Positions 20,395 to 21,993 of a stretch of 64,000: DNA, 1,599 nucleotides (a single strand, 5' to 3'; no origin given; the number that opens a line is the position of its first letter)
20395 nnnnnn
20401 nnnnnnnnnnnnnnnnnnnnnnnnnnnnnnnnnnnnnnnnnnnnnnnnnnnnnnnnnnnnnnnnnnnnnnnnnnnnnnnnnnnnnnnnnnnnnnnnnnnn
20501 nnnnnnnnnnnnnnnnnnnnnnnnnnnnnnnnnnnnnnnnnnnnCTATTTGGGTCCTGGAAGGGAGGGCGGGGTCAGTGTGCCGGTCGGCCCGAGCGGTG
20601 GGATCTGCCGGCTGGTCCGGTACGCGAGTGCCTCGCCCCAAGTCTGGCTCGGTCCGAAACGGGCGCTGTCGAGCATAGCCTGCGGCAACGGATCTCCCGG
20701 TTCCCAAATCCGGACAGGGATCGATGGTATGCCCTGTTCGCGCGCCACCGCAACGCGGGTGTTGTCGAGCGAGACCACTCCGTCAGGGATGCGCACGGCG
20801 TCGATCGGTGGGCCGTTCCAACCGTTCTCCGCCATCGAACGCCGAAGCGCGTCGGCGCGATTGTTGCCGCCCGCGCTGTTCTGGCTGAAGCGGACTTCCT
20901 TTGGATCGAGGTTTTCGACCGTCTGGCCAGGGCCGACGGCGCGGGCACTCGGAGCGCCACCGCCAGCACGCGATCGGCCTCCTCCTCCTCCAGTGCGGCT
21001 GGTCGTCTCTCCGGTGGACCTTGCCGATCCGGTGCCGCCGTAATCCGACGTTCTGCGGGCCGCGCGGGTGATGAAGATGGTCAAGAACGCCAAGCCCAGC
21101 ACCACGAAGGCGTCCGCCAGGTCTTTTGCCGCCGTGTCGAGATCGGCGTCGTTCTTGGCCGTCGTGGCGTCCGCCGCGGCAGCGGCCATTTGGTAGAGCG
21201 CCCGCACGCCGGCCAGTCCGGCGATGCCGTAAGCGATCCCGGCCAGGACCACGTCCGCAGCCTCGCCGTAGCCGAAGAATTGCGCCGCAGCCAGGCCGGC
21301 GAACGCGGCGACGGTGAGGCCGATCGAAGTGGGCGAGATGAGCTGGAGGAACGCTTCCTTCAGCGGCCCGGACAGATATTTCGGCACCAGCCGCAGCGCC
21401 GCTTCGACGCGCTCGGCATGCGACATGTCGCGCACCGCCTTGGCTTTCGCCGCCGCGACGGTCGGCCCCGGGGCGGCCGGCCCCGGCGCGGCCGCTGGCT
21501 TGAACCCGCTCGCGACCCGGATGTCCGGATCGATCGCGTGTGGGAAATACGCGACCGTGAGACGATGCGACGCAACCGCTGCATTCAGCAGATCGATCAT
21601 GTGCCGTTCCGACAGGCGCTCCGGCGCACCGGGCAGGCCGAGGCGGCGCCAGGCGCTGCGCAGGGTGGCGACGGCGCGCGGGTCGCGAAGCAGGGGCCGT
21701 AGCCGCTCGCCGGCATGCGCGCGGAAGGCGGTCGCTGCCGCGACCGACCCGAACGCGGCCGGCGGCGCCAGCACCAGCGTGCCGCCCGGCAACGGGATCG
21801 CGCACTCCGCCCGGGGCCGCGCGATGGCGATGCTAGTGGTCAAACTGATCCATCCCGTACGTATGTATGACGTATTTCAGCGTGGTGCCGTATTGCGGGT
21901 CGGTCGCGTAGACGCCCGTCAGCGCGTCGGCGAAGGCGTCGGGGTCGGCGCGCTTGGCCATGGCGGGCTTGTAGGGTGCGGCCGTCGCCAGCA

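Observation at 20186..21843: Uncharacterised effector-immunity candidate pair upstream of vgrG: TM-helix protein with a ParB/Srx-like toxin domain plus a SUKH-like partner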

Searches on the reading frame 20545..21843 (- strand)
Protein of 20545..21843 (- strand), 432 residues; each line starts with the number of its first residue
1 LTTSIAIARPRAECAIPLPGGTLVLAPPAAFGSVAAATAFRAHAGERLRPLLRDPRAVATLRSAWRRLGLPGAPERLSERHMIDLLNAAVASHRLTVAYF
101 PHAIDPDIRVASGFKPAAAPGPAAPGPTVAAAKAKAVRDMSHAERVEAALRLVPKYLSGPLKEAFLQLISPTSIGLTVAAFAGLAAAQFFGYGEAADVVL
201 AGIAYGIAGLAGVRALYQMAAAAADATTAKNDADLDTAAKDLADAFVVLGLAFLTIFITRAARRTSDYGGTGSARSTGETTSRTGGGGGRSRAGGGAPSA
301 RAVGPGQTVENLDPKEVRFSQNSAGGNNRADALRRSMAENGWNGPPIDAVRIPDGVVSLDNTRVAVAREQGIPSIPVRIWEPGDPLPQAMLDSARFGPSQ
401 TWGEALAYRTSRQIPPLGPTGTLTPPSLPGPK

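Call 3: search_protein_families(library=pfam, proteins=[window:20545-21843:-], max_evalue=1)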
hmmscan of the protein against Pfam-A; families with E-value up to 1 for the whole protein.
window:20545-21843:- (432 aa): 0 families

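Call 4: search_protein_families(library=ncbifam, proteins=[window:20545-21843:-], max_evalue=1)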
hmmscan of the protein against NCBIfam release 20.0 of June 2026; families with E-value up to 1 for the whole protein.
window:20545-21843:- (432 aa): 0 families
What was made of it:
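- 20545..21843 (-): Polymorphic T6SS effector, 432 aa, TTG start, stop TAG at 20547-20545. No Pfam or NCBIfam hit (calls 3, 4).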

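Call 7: find_homologous_proteins(query=window:20545-21843:-)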
Query window:20545-21843:- (432 aa): 17 proteins with E <= 0.001 among 8000 candidates.
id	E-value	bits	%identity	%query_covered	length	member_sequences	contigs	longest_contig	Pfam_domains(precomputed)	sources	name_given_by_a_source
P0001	1.8e-273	925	100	100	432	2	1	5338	-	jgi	-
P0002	3.1e-77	278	61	58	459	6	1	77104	-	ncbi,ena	-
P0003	8.4e-77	277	61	59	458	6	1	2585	-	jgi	jgi:hypothetical protein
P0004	1.3e-76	276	60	58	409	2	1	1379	-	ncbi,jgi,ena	jgi:hypothetical protein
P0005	1.5e-69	253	61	49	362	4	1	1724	PF21814.3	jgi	jgi:uncharacterized membrane protein YuzA (DUF378 family)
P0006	2.2e-66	243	51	59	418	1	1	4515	-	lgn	-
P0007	3.3e-65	239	56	64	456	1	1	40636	-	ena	-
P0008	1.1e-43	168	66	28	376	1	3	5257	-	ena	-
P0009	8.4e-43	165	66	29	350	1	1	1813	-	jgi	-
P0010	4.4e-42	163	66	28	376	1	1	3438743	-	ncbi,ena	-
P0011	4.4e-42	163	66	28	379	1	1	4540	-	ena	-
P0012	6.3e-41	159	59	33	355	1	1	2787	-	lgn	-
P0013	2.7e-39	153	65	30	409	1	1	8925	-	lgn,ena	-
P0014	2.8e-39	153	64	28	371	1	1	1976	-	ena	-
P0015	4.3e-33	133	55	29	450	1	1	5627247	PF05593.20,PF25023.2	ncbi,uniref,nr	ncbi:hypothetical protein NDK47_21220 [Brevibacillus ruminantium]|uniref:Teneurin-like YD-shell doma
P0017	5.6e-25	106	51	30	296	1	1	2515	-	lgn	-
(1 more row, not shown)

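Call 19: find_encoding_contigs(protein=P0002, flank=10000, max_places=3)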
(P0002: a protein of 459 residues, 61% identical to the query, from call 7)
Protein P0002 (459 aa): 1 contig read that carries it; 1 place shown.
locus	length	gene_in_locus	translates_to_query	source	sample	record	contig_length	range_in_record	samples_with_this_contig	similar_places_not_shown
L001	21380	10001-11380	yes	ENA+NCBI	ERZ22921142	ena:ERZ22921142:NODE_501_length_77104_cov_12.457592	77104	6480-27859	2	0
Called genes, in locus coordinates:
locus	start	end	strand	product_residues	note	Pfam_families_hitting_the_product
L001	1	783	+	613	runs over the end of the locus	PF05947:T6SS_TssF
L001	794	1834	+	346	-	PF06996:T6SS_TssG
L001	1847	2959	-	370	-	PF06812:ImpA_N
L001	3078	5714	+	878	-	PF02861:Clp_N, PF13191:AAA_16 (weak), PF00004:AAA, PF17871:AAA_lid_9, PF00004:AAA (weak), PF07724:AAA_2, PF07728:AAA_5, PF10431:ClpB_D2-small, +3 more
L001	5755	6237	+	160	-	PF05638:T6SS_HCP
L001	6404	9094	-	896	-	PF14331:IcmF-related_N, PF06761:IcmF-related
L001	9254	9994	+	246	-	PF01832:Glucosaminidase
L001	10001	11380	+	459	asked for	-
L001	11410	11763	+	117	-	-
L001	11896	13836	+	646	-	PF05954:Phage_GPD, PF04717:Phage_base_V, PF20093:DUF6484 (faint), PF22178:Gp5_trimer_C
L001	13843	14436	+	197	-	PF22011:DUF6931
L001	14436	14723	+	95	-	PF05488:PAAR_motif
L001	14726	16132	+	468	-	PF00498:FHA, PF16697:Yop-YscD_cpl, PF20232:T6SS_FHA_C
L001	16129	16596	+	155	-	PF12790:T6SS-SciN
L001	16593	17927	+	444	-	PF05936:T6SS_VasE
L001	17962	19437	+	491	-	PF09850:DotU, PF00691:OmpA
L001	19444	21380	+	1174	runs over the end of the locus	PF14331:IcmF-related_N, PF06761:IcmF-related, PF06744:IcmF_C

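Call 20: find_encoding_contigs(protein=P0007, flank=10000, max_places=3)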
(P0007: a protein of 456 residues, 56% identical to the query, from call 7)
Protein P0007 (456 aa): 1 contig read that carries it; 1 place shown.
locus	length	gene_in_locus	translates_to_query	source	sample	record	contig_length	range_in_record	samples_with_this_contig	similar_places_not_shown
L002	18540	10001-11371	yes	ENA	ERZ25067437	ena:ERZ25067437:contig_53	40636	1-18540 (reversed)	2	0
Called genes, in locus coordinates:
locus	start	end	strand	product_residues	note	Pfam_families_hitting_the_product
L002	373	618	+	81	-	-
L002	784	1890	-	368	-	PF06812:ImpA_N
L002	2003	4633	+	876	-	PF02861:Clp_N, PF13191:AAA_16 (weak), PF23569:NBD_SMAX1 (weak), PF00004:AAA, PF17871:AAA_lid_9, PF07724:AAA_2, PF07728:AAA_5, PF10431:ClpB_D2-small, +3 more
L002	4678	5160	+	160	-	PF05638:T6SS_HCP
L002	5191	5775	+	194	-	-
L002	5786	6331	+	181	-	PF01551:Peptidase_M23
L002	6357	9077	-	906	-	PF14331:IcmF-related_N, PF06761:IcmF-related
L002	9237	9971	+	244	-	PF01832:Glucosaminidase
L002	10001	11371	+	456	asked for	-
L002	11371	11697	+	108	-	-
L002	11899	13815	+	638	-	PF05954:Phage_GPD, PF04717:Phage_base_V, PF20093:DUF6484 (weak), PF22178:Gp5_trimer_C, PF10106:DUF2345 (weak)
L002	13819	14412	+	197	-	PF22011:DUF6931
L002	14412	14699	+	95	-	PF05488:PAAR_motif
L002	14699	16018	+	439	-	PF00498:FHA, PF16697:Yop-YscD_cpl, PF20232:T6SS_FHA_C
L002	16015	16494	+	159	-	PF12790:T6SS-SciN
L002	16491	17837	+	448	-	PF05936:T6SS_VasE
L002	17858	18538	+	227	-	?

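Call 22: find_encoding_contigs(protein=P0010, flank=8000, max_places=2)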
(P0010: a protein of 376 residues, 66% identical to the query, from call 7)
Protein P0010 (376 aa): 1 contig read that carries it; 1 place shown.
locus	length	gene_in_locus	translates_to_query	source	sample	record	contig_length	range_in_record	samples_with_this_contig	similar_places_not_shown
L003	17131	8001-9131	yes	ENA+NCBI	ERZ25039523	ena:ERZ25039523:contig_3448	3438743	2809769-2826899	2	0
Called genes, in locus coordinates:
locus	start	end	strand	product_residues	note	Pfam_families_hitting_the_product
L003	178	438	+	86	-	PF02604:PhdYeFM_antitox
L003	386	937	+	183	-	PF01850:PIN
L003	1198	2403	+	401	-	-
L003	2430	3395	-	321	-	PF16868:NMT1_3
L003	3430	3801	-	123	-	-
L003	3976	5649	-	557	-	PF00528:BPD_transp_1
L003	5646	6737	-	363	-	PF08402:TOBE_2 (faint), PF00005:ABC_tran, PF13304:AAA_21 (faint)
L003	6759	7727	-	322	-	PF01547:SBP_bac_1, PF13531:SBP_bac_11, PF13416:SBP_bac_8, PF13343:SBP_bac_6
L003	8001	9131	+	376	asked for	-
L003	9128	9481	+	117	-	-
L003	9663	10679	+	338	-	PF00248:Aldo_ket_red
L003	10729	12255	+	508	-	PF17408:MCD_N, PF05292:MCD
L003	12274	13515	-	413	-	PF07690:MFS_1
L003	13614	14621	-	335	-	PF08240:ADH_N, PF00107:ADH_zinc_N, PF13602:ADH_zinc_N_2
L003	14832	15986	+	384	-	-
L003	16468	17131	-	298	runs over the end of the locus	PF13621:Cupin_8 (weak), PF08007:JmjC_2 (weak)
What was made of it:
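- The same toxin-immunity pair occurs as an orphan beside transporter genes in L003 (call 22).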

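Call 23: find_encoding_contigs(protein=P0015, flank=6000, max_places=2)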
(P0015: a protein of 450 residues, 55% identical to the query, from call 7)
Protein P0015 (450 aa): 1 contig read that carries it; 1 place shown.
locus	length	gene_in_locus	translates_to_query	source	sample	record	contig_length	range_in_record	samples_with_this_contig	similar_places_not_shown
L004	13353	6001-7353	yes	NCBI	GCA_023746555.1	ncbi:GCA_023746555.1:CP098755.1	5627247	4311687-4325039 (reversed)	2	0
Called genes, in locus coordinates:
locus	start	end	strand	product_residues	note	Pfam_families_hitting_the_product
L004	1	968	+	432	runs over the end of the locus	PF05593:RHS_repeat (faint)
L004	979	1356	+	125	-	-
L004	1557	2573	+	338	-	PF25023:TEN_YD-shell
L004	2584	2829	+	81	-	-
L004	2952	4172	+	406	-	PF25023:TEN_YD-shell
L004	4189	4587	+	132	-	-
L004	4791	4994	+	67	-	-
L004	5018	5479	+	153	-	PF15534:Ntox35 (weak)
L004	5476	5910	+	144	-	-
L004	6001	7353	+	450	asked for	PF05593:RHS_repeat (faint), PF25023:TEN_YD-shell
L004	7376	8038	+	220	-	-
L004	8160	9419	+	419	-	PF25023:TEN_YD-shell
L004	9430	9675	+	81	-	-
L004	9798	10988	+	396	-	PF25023:TEN_YD-shell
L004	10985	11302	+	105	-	-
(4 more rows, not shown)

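Call 32: search_protein_families(library=pfam, alignment_id=A4, max_evalue=0.001)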
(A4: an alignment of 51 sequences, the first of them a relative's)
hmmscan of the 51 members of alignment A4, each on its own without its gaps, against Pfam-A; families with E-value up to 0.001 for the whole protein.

A. member 1, P0001 (432 aa): 0 families

B. families by the number of members that match (of 51 scanned): 17 families
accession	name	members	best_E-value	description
PF05593.20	RHS_repeat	14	2.6e-62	RHS Repeat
PF07591.16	PT-HINT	2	1.5e-22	Pretoxin HINT domain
PF20148.4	DUF6531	2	1.1e-16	Domain of unknown function (DUF6531)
PF06074.18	Portal_Mu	1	3.1e-53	Portal protein of Mu bacteriophage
PF13517.12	FG-GAP_3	1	1.5e-28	FG-GAP-like repeat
PF03160.20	Calx-beta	1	1.6e-20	Calx-beta domain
PF03534.18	SpvB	1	7.3e-16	Salmonella virulence plasmid 65kDa B protein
PF02661.23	Fic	1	3.9e-15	Fic/DOC family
PF12256.14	TcdB_toxin_midN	1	1.7e-10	Insecticide toxin TcdB middle/N-terminal region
PF13332.12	Fil_haemagg_2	1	1.4e-06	Hemagglutinin repeat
PF01839.29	FG-GAP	1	3.9e-06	FG-GAP repeat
PF01079.26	Hint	1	9e-06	Hint module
PF04830.18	DUF637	1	0.00031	Possible hemagglutinin (DUF637)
PF19771.4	DUF6257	1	0.00043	Family of unknown function (DUF6257)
PF21726.2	DUF6862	1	0.00048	Family of unknown function (DUF6862)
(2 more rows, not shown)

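Call 59: search_protein_families(library=pfam, proteins=[P0002, P0004, P0005, P0006, P0007, L001:13843-14433:+, L001:9254-9991:+], max_evalue=0.1)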
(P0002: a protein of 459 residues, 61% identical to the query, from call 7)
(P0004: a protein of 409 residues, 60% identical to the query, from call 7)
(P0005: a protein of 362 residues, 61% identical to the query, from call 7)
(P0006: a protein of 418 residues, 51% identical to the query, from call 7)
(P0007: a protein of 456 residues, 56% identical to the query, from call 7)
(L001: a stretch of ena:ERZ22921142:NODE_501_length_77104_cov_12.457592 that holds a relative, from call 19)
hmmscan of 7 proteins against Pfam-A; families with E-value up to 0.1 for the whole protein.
P0002 (459 aa): 0 families

P0004 (409 aa): 1 family
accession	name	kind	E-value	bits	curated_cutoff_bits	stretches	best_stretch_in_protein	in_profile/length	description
PF07197.17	DUF1409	-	0.081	13.2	29.2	0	298-314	14-30/48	Protein of unknown function (DUF1409)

P0005 (362 aa): 1 family
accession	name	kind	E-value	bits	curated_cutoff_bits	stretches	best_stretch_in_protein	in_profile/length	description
PF21814.2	DUF6883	-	1.5e-24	86.8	27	1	255-361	2-108/110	Domain of unknown function (DUF6883)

P0006 (418 aa): 0 families

P0007 (456 aa): 0 families

L001:13843-14433:+ (197 aa): 1 family
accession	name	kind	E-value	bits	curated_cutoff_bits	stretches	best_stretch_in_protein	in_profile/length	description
PF22011.2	DUF6931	-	1.8e-45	155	27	1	40-184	2-145/145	Family of unknown function (DUF6931)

L001:9254-9991:+ (246 aa): 1 family
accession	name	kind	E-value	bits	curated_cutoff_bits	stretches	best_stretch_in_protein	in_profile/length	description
PF01832.25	Glucosaminidase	-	4.6e-24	85.9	30.2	1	109-237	3-121/123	Mannosyl-glycoprotein endo-beta-N-acetylglucosaminidase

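Call 97: find_encoding_contigs(protein=P0006, flank=5000, max_places=2)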
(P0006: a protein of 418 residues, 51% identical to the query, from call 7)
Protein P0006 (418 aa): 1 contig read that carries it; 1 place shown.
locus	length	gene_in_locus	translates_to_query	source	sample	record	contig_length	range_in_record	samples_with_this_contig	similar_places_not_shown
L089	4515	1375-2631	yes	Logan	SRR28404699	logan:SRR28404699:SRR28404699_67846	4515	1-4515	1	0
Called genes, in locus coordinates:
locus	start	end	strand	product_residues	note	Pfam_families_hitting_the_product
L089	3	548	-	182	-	?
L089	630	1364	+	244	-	PF01832:Glucosaminidase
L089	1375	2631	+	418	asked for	-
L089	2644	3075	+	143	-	-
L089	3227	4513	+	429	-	?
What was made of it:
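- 21833..22567 (-): Glucosaminidase (PF01832), probable 244-aa form. No signal peptide seen by eye. Its stop overlaps the effector start by 11 nt. A 244-246-aa orthologue occupies the same position in L001, L002 and L089 (calls 19, 20, 97).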

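Call 98: find_encoding_contigs(protein=P0013, flank=8000, max_places=2)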
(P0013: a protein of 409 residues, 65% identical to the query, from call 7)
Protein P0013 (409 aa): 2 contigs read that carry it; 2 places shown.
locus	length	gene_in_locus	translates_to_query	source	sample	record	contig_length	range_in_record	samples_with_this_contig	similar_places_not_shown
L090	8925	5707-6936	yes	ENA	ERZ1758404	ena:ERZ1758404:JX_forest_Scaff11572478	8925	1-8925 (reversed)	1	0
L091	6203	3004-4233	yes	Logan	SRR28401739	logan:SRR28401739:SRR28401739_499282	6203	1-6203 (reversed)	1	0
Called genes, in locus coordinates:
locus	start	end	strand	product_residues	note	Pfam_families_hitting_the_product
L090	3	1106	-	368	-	?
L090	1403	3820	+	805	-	PF05954:Phage_GPD, PF04717:Phage_base_V, PF22178:Gp5_trimer_C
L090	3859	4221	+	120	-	PF05488:PAAR_motif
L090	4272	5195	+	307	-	PF16697:Yop-YscD_cpl, PF00498:FHA, PF13503:DUF4123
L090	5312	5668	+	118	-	-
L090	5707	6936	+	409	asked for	-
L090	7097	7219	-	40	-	-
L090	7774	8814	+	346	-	PF13930:Endonuclea_NS_2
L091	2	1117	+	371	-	?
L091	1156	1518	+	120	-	PF05488:PAAR_motif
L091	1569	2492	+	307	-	PF16697:Yop-YscD_cpl, PF00498:FHA, PF13503:DUF4123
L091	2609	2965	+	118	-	-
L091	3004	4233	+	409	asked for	-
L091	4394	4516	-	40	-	-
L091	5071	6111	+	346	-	PF13930:Endonuclea_NS_2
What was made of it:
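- On T6SS cargo effector: DUF4123 is present only in the unrelated carrier P0013 (call 98).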
